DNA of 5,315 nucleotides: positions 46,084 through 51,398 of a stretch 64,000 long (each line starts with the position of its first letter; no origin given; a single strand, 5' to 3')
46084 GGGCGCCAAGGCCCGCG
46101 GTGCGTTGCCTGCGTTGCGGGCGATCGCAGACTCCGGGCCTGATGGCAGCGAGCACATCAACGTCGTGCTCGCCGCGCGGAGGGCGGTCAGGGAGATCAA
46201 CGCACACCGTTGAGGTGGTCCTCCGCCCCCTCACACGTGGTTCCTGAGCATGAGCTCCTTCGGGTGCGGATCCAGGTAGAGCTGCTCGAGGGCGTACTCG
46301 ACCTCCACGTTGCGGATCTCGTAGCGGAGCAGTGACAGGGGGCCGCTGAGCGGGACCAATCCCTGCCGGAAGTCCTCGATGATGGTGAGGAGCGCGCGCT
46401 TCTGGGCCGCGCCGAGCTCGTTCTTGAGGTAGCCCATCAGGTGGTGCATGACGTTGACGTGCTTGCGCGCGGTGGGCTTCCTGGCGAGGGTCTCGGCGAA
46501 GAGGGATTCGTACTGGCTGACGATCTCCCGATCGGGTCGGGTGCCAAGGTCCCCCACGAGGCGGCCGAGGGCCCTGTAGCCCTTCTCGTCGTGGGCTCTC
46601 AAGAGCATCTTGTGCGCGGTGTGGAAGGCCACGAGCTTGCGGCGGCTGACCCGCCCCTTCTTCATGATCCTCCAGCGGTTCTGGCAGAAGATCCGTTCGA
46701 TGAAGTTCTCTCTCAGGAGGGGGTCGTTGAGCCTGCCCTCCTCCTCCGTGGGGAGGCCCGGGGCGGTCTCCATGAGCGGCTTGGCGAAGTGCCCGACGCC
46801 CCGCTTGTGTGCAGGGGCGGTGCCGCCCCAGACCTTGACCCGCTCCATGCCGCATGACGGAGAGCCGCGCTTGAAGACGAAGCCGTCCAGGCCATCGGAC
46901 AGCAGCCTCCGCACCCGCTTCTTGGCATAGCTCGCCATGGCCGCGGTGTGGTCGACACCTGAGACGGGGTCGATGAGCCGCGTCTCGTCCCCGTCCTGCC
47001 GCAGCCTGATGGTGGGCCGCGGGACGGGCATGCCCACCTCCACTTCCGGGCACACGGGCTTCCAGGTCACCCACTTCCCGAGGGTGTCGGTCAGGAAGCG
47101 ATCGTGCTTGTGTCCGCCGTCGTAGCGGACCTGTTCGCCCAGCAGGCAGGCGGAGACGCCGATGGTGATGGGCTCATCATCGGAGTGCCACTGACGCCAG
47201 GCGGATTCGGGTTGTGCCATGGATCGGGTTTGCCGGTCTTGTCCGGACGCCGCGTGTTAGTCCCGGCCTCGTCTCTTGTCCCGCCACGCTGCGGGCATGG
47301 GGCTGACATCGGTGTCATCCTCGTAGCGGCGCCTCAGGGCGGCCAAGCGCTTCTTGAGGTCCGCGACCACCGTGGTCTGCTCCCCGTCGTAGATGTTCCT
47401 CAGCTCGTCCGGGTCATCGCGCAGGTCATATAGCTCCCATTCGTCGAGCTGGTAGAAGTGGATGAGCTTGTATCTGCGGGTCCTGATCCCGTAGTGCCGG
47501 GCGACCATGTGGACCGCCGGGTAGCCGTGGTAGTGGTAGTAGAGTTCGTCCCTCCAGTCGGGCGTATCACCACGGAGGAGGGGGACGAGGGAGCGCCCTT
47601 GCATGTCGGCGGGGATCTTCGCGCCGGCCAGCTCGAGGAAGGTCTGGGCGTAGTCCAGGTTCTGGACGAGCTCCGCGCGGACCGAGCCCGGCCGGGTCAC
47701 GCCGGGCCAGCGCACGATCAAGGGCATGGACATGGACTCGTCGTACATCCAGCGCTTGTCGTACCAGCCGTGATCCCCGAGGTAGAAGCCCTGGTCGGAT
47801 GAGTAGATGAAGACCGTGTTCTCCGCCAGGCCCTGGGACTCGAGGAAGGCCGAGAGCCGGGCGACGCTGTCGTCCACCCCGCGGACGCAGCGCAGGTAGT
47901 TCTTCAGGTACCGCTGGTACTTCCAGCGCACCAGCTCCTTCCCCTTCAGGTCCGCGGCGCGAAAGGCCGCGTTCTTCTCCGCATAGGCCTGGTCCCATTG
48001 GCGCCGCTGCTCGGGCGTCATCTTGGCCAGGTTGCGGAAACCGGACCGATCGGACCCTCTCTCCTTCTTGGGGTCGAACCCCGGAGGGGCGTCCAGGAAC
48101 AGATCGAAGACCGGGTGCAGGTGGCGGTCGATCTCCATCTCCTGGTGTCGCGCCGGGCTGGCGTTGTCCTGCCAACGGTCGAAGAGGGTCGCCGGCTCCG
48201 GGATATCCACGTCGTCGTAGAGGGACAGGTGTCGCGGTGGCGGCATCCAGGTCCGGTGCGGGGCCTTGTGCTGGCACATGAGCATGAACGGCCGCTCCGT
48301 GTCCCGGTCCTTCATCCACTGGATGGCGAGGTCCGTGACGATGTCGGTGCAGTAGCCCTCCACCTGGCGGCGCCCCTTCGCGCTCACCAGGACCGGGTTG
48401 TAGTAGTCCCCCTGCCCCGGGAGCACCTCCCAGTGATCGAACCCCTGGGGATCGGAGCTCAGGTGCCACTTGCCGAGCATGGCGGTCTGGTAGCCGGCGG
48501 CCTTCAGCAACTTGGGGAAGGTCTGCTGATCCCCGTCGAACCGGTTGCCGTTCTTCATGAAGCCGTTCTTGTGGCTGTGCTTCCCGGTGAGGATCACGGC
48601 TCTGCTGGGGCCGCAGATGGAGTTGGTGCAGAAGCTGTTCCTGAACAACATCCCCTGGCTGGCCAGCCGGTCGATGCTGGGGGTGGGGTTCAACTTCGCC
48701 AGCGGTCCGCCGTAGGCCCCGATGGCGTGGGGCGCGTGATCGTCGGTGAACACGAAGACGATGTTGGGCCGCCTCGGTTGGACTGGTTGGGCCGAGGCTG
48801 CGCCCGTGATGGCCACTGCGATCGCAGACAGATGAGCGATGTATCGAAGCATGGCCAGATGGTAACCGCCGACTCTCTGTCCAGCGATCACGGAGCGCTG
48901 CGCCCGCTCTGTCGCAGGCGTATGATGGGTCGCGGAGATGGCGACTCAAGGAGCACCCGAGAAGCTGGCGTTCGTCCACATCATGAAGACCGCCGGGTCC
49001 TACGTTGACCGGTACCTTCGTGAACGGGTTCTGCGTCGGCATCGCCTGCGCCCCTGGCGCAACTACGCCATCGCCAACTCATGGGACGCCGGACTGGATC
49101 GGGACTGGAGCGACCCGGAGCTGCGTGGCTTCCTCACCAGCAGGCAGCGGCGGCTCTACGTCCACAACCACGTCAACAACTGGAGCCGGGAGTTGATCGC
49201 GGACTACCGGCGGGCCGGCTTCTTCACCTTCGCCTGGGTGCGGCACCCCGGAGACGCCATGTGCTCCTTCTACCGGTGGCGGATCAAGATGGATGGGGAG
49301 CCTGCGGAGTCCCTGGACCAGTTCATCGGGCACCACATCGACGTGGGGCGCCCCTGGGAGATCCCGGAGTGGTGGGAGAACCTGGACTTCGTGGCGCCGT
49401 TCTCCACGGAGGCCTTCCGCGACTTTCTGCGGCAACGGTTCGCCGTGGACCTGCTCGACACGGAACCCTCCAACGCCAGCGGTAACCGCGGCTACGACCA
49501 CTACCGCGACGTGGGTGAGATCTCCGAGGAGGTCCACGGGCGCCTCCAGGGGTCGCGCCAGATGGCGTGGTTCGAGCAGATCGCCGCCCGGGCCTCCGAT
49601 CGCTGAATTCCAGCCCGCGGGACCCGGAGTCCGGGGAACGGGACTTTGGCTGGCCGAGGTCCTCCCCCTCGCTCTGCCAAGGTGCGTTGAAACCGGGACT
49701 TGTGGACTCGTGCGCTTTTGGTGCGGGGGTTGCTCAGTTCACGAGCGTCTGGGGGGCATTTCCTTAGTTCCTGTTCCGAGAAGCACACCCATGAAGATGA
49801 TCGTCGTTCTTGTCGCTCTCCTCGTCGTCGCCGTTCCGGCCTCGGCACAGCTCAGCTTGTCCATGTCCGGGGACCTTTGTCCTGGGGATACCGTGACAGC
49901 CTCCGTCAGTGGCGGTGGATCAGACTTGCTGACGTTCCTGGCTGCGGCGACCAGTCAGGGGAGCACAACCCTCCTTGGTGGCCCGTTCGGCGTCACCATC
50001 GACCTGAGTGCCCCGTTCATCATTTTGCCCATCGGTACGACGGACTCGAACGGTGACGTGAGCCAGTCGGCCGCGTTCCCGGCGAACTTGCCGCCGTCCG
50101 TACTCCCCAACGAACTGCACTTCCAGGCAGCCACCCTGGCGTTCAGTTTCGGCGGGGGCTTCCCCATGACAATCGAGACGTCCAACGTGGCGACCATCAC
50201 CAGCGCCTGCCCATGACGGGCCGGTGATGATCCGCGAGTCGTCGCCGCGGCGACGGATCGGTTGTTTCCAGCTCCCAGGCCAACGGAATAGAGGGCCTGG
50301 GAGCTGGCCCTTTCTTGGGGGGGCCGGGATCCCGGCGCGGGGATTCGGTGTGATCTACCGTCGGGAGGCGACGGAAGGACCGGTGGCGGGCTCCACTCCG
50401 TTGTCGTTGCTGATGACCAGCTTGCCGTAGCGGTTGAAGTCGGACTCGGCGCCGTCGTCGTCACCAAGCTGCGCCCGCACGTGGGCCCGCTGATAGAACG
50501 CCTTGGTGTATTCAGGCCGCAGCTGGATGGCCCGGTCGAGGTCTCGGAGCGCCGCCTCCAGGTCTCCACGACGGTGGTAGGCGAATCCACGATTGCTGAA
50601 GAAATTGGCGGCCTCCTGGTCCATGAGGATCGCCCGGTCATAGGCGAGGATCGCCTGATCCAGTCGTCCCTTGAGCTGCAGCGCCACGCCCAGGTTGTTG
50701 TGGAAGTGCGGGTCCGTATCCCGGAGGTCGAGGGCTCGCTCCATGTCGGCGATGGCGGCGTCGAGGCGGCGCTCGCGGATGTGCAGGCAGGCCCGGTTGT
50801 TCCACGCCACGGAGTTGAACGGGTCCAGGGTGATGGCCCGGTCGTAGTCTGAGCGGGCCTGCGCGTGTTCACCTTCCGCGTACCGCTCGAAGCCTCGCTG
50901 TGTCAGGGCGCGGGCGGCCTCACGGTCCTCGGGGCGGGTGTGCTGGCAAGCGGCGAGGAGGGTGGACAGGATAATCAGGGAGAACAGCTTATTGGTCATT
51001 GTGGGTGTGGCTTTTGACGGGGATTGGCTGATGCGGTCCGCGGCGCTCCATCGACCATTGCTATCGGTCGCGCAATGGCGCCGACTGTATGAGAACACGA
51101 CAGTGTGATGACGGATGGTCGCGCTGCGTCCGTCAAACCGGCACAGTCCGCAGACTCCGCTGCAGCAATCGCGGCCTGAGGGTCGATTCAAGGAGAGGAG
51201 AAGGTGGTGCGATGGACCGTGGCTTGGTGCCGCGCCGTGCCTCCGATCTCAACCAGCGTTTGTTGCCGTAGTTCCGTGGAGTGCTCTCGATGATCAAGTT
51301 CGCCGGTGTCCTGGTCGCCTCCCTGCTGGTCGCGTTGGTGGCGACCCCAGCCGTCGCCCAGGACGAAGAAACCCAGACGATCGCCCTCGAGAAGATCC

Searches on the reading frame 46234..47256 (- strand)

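Call 37: search_protein_families(library=pfam, proteins=[window:46234-47256:-], max_evalue=0.001)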
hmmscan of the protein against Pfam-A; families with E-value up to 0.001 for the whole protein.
window:46234-47256:- (341 aa): 2 families
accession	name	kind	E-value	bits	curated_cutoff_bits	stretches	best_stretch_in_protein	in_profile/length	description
PF04463.17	2-thiour_desulf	-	1.4e-39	135.7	34.7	1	32-173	1-141/141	2-thiouracil desulfurase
PF08349.16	DUF1722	-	6.5e-35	120.4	22.5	1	216-332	1-117/117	Protein of unknown function (DUF1722)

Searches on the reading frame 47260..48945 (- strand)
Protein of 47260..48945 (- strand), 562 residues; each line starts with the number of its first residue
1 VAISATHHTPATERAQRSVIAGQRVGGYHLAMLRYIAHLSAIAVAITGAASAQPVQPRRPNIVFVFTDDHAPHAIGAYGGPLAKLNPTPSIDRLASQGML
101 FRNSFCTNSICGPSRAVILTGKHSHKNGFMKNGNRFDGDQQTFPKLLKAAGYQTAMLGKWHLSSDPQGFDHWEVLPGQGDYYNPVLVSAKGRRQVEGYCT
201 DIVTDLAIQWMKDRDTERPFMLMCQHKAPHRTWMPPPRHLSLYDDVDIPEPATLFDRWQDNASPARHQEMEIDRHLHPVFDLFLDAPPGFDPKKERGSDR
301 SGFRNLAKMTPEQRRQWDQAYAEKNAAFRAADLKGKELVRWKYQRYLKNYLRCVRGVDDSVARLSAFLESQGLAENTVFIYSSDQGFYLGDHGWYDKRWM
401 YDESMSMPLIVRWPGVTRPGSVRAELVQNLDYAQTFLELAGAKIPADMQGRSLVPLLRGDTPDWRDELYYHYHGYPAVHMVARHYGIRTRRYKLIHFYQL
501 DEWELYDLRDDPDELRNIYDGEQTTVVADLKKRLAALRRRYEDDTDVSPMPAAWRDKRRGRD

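Call 64: search_protein_families(library=pfam, proteins=[window:47260-48945:-], max_evalue=0.0001)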
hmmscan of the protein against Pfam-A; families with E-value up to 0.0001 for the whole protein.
window:47260-48945:- (562 aa): 3 families
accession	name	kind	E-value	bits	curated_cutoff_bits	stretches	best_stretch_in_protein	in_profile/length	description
PF16347.10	SGSH_C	-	9.3e-65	217.9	29.3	1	390-539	1-153/154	N-sulphoglucosamine sulphohydrolase, C-terminal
PF00884.28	Sulfatase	-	8.2e-49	167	25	1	60-442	1-301/301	Sulfatase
PF01663.27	Phosphodiest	-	4.5e-06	26.9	23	0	84-143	16-77/342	Type I phosphodiesterase / nucleotide pyrophosphatase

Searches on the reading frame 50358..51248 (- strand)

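Call 64: search_protein_families(library=pfam, proteins=[window:50358-51248:-], max_evalue=0.0001)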
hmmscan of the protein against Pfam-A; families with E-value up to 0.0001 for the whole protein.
window:50358-51248:- (297 aa): 11 families
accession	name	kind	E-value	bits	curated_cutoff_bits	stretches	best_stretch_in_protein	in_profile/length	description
PF00515.34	TPR_1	-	1.2e-30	104.5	27.8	2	215-247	2-34/34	Tetratricopeptide repeat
PF13414.12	TPR_11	-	1.6e-26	92.1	26.8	2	223-262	3-42/42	TPR repeat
PF07719.23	TPR_2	-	7.9e-26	88.4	27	1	215-247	2-34/34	Tetratricopeptide repeat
PF13181.12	TPR_8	-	3.8e-21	73.8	25.7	0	148-176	3-31/34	Tetratricopeptide repeat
PF13431.12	TPR_17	-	2.5e-20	71.4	24.4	1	135-166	2-33/34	Tetratricopeptide repeat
PF13432.12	TPR_16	-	2e-12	47.7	32.7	2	152-207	3-58/65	Tetratricopeptide repeat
PF13371.12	TPR_9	-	3.1e-12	46.8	35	1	194-246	9-61/73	Tetratricopeptide repeat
PF14559.12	TPR_19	-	2.6e-09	37.7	25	0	157-212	2-57/68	Tetratricopeptide repeat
PF13424.12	TPR_12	-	5.9e-09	36.4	30.1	0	183-245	6-76/77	Tetratricopeptide repeat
PF13428.12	TPR_14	-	2.7e-07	31.1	23.5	0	221-255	8-42/44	Tetratricopeptide repeat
PF13374.12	TPR_10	-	1.8e-06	28.2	27.5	0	217-244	5-32/42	Tetratricopeptide repeat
